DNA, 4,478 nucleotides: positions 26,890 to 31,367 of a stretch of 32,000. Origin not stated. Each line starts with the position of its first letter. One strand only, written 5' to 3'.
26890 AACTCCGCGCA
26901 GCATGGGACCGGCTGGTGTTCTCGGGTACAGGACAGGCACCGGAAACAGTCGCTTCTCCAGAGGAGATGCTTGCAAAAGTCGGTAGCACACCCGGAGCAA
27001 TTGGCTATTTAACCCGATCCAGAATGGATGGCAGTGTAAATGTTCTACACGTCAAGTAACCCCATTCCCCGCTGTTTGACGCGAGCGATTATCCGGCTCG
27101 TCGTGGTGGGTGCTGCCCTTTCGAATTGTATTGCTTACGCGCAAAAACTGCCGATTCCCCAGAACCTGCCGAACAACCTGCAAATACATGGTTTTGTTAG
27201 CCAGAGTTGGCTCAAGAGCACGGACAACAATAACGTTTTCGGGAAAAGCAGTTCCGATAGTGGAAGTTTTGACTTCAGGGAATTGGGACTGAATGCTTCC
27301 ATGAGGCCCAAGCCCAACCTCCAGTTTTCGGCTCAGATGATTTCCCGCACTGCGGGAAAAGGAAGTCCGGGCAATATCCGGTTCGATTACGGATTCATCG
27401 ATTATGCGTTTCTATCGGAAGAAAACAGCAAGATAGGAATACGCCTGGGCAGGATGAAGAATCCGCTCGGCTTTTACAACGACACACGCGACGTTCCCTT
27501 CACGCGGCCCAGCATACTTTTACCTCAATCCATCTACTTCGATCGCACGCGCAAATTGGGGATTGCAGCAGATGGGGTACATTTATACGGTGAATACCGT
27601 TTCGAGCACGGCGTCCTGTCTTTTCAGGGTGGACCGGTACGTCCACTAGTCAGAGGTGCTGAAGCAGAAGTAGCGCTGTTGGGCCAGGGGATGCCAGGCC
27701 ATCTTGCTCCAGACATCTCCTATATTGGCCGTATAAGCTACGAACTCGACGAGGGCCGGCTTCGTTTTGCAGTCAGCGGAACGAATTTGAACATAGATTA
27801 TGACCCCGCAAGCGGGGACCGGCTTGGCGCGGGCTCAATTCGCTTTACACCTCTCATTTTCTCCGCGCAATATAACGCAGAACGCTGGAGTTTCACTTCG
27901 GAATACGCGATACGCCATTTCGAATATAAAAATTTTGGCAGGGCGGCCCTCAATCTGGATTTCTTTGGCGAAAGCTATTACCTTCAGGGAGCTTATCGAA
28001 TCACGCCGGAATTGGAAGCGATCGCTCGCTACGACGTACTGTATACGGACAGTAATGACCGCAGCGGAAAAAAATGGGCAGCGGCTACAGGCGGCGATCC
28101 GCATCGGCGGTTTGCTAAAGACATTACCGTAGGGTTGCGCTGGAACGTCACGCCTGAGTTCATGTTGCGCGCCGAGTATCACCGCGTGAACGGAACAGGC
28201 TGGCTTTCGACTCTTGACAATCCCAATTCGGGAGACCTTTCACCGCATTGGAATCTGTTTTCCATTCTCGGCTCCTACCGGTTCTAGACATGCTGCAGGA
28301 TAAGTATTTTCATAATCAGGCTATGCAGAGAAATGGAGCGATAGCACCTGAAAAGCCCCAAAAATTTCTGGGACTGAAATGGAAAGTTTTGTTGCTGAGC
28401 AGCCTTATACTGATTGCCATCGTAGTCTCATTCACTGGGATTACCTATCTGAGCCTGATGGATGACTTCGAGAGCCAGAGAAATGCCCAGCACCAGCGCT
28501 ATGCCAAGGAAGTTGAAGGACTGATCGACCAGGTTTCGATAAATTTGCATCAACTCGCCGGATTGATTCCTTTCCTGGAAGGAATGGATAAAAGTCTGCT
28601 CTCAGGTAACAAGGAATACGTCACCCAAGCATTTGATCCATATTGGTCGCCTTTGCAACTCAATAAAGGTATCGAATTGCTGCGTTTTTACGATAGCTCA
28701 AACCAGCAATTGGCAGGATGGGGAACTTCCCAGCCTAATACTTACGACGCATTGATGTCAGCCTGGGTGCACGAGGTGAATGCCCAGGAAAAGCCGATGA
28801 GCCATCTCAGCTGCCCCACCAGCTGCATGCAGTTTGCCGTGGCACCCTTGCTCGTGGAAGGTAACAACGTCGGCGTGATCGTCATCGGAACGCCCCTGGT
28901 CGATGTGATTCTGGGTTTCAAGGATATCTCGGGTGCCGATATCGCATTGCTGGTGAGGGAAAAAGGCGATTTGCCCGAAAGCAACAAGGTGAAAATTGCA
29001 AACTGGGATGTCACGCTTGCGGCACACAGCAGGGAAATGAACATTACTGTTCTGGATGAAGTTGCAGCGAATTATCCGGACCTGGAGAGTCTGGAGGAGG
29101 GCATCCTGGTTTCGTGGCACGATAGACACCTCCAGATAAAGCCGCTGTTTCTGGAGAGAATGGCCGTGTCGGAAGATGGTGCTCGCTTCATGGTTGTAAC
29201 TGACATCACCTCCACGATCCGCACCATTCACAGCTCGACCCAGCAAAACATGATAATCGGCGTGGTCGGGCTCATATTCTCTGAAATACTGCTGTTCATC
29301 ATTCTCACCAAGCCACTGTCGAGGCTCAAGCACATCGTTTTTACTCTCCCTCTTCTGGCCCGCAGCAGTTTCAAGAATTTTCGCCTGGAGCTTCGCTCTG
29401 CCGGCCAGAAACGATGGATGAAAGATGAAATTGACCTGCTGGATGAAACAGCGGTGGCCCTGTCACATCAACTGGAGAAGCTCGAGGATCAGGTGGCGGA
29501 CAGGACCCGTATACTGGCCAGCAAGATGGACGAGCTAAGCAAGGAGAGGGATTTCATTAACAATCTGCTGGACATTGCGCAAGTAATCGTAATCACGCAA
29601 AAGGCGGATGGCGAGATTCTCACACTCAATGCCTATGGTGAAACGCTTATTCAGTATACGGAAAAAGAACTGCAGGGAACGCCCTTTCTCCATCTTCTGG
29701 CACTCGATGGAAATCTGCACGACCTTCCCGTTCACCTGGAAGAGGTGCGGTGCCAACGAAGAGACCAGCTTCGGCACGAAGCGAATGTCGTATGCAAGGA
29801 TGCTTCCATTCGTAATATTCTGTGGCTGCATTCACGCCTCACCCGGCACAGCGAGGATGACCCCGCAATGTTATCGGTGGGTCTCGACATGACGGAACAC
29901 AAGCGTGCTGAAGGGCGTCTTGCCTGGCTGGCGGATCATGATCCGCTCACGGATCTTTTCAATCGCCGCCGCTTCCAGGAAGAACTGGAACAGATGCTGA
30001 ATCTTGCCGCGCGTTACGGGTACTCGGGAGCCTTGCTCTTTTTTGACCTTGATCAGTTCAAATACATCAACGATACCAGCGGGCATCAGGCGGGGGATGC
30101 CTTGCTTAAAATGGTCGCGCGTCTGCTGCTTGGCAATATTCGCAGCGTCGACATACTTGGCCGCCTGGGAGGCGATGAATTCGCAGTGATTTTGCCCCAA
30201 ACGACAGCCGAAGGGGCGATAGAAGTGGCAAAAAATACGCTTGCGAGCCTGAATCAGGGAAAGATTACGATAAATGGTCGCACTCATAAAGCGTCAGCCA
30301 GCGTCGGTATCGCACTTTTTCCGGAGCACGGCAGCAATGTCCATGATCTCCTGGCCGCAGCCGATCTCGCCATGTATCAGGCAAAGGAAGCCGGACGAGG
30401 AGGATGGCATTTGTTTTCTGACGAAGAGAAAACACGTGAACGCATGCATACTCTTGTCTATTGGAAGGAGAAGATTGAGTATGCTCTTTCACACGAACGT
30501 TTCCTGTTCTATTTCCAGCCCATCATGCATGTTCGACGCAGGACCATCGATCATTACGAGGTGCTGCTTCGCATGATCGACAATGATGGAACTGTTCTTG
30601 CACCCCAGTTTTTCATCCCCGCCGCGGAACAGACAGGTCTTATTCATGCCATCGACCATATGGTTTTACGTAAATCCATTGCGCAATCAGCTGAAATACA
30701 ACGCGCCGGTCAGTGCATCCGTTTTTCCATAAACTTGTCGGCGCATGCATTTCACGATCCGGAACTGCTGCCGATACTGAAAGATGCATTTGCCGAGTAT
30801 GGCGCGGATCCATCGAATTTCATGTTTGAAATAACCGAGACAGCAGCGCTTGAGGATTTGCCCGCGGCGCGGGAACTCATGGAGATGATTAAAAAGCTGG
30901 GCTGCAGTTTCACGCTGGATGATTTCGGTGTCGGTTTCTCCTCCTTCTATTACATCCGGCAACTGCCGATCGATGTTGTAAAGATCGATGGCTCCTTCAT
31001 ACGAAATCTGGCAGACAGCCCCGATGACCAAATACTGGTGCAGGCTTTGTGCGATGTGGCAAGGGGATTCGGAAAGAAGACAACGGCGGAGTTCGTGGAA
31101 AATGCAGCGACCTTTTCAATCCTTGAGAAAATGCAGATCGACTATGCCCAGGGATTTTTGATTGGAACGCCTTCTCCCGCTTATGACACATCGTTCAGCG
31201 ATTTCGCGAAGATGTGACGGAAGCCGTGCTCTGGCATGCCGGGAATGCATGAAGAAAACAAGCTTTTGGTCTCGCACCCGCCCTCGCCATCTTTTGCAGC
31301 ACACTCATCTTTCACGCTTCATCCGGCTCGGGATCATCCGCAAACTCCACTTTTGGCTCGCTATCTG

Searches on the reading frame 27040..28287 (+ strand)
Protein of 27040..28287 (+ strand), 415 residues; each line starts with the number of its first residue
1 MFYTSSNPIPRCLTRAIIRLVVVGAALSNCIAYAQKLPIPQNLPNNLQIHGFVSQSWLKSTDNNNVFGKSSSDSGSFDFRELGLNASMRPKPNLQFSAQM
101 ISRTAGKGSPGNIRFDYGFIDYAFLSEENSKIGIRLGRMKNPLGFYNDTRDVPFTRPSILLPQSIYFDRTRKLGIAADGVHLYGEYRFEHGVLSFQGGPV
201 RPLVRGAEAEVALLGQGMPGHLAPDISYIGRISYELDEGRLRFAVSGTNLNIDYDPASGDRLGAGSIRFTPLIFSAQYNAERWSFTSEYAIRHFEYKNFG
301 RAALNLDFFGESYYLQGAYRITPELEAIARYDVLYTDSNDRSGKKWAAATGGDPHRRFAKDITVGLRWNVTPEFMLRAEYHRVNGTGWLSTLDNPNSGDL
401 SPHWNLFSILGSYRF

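Call 8: search_protein_families(library=ncbifam, proteins=[window:27040-28287:+], max_evalue=0.01)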
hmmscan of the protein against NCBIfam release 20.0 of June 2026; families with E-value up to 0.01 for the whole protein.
window:27040-28287:+ (415 aa): 0 families

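Call 9: search_protein_families(library=pfam, proteins=[window:27040-28287:+], max_evalue=0.01)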
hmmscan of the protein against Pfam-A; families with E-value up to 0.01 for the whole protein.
window:27040-28287:+ (415 aa): 2 families
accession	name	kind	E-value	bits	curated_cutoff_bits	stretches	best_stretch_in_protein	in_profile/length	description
PF07396.17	Porin_O_P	-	4.6e-06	26.6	20.9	0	281-385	239-346/370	Phosphate-selective porin O and P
PF01389.23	OmpA_membrane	-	0.0004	20.6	21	1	315-415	81-176/180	OmpA-like transmembrane domain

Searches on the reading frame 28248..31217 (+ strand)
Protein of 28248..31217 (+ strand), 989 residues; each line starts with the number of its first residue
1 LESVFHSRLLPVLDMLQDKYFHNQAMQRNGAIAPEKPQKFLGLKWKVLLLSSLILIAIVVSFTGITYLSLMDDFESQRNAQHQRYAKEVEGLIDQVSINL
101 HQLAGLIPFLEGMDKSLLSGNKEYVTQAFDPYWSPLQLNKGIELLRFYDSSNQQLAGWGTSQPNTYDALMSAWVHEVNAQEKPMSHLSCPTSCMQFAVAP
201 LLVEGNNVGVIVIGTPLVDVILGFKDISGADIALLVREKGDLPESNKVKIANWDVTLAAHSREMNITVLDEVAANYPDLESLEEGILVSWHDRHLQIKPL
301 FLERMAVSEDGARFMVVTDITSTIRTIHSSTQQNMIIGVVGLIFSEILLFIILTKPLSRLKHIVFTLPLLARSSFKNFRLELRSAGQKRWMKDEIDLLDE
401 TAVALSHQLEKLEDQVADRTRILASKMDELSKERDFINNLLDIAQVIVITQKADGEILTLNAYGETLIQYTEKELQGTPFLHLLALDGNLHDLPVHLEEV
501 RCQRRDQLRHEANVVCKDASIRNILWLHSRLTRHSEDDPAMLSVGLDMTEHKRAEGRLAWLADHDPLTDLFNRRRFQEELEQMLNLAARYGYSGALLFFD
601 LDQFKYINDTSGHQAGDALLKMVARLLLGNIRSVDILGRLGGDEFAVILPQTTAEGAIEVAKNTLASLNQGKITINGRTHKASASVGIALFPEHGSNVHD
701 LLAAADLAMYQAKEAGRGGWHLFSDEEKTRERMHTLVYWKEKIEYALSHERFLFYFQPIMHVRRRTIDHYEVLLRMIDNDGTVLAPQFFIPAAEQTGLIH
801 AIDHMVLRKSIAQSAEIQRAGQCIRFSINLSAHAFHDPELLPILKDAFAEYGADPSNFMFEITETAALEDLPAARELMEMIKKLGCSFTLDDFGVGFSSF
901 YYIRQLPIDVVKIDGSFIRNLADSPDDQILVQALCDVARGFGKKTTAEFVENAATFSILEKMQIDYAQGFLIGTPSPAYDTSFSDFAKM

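Call 8: search_protein_families(library=ncbifam, proteins=[window:28248-31217:+], max_evalue=0.01)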
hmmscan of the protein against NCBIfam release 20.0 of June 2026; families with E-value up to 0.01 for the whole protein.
window:28248-31217:+ (989 aa): 30 families (the best 25 are shown)
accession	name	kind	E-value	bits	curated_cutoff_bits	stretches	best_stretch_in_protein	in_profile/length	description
NF007298.0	PRK09776.1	equivalog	1.1e-102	344.8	1135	1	446-977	566-1098/1111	diguanylate cyclase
NF045675.1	PhdiestaseDibA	equivalog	4.8e-95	319.2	980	1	544-979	185-619/623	phosphodiesterase DibA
NF007474.0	PRK10060.1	equivalog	5.8e-90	302.4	782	1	536-980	211-649/663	cyclic di-GMP phosphodiesterase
NF053781.1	cdiGMPphdstlr2612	equivalog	8e-70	235.8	1600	1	378-980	664-1260/1268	Tlr1612 family c-di-GMP phosphodiesterase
NF052458.1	PhdiestGepA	equivalog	3.5e-64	217.3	1200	1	564-978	427-834/840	phosphodiesterase GepA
NF008467.0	PRK11359.1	equivalog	3.9e-59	200.4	857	1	550-980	364-787/800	oxygen-sensing cyclic-di-GMP phosphodiesterase DosP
NF008281.1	PRK11059.1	equivalog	8.2e-57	192.8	663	1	563-976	222-630/633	RNase E specificity factor CsrD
NF008807.1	PRK11829.1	equivalog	1.5e-53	182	733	1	557-978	237-655/670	biofilm formation regulator HmsP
NF045673.1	c-di-GMPRcptLapD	equivalog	1.7e-53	182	1020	1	557-977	231-646/647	cyclic di-GMP receptor LapD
TIGR00254.1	GGDEF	domain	2.6e-48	163.9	37.4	1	558-719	1-163/168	diguanylate cyclase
NF007423.1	PRK09966.1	equivalog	1.2e-46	159.4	325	1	553-713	230-390/390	diguanylate cyclase DgcN/YfiN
NF007135.0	PRK09581.1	equivalog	3.3e-38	131.7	474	1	561-717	291-449/457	PleD family two-component system response regulator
NF038266.1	diguan_SiaD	equivalog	9.1e-38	130.1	290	1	556-717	88-249/252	biofilm regulation diguanylate cyclase SiaD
NF007380.0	PRK09894.1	equivalog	2e-33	116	256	1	559-726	126-290/296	diguanylate cyclase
NF052596.1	RR_EAL_PvrR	equivalog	6.3e-32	110.7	580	1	728-975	132-379/398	response regulator cyclic di-GMP phosphodiesterase PvrR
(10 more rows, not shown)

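Call 9: search_protein_families(library=pfam, proteins=[window:28248-31217:+], max_evalue=0.01)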
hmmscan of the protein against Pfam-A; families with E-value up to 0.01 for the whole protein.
window:28248-31217:+ (989 aa): 3 families
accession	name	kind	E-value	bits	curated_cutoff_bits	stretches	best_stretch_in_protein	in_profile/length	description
PF00563.25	EAL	-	1.1e-67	228.3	31.3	1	742-975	3-236/236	EAL domain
PF00990.26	GGDEF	-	6.9e-48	162.9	23.8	1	562-717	1-159/161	Diguanylate cyclase, GGDEF domain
PF14827.12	dCache_3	-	7.2e-18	65.5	25.7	1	80-298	6-207/239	Double sensory domain of two-component sensor kinase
